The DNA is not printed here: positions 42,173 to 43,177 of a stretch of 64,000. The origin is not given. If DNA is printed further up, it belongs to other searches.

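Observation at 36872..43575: RHS toxin with no recognisable export signal, immediately downstream of a phage-tail-collar-domain gene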

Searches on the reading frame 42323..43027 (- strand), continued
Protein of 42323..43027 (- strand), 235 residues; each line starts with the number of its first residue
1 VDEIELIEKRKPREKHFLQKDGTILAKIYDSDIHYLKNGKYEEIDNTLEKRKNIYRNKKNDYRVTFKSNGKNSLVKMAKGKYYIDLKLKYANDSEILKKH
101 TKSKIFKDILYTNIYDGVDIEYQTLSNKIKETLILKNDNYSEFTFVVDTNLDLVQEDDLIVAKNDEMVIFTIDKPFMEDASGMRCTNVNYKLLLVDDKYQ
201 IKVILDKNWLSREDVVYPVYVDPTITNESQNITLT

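Call 84: fold_search(model_id=the predicted structure, library=viral)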
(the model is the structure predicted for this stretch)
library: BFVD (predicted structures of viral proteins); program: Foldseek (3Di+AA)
matches with E <= 10: 617; with E <= 0.001: 1
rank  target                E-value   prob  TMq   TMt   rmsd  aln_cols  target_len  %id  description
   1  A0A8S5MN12            1.5e-15  1.00  0.83  0.16   4.1       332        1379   22  Uncharacterized protein [Siphoviridae sp. ct89Z21]
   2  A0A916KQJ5            2.6e-03  1.00  0.43  0.19  12.2       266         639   17  Uncharacterized protein [Mythimna separata entomopoxvirus 'L']
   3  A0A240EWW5            1.3e-02  0.14  0.11  0.05  23.5       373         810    6  Tail fiber protein [Vibrio phage JSF7]
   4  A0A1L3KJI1            2.1e-02  0.08  0.10  0.04  30.1       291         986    8  (no name in the UniProt tables at hand)
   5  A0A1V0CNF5            2.6e-02  0.30  0.16  0.09  19.6       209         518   10  (no name in the UniProt tables at hand)
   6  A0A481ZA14            3.3e-02  0.60  0.21  0.20   9.8       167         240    9  Collagen triple helix repeat protein [Pithovirus LCPAC304]
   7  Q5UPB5                3.8e-02  0.25  0.15  0.09  18.2       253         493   12  Putative BTB/POZ domain-containing protein L35 [Acanthamoeba polyphaga mimivirus]
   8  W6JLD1                4.2e-02  0.54  0.26  0.12  18.0       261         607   11  Translation elongation factor eEF-3 like [Alphaentomopoxvirus acuprea]
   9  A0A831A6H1            4.9e-02  0.11  0.13  0.09  22.2       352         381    6  (no name in the UniProt tables at hand)
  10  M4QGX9                5.1e-02  0.14  0.16  0.05  25.5       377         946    9  Uncharacterized protein [Prochlorococcus phage MED4-213]
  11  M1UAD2                5.1e-02  0.13  0.13  0.05  23.5       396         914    5  Tail tubular protein B [Cyanophage SS120-1]
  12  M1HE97                5.3e-02  0.80  0.37  0.27  12.0       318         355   10  (no name in the UniProt tables at hand)
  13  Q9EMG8                5.6e-02  0.93  0.37  0.22   6.9       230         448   12  AMV238 [Amsacta moorei entomopoxvirus]
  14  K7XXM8                5.6e-02  0.15  0.17  0.17  21.6       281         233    7  Uncharacterized protein [uncultured Mediterranean phage MEDS5 group]
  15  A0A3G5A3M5            5.6e-02  0.12  0.13  0.08  23.9       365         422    9  F-box domain-containing protein [Harvfovirus sp.]
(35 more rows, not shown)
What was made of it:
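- One siphovirus protein matches the model with TM 0.83 (call 84).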
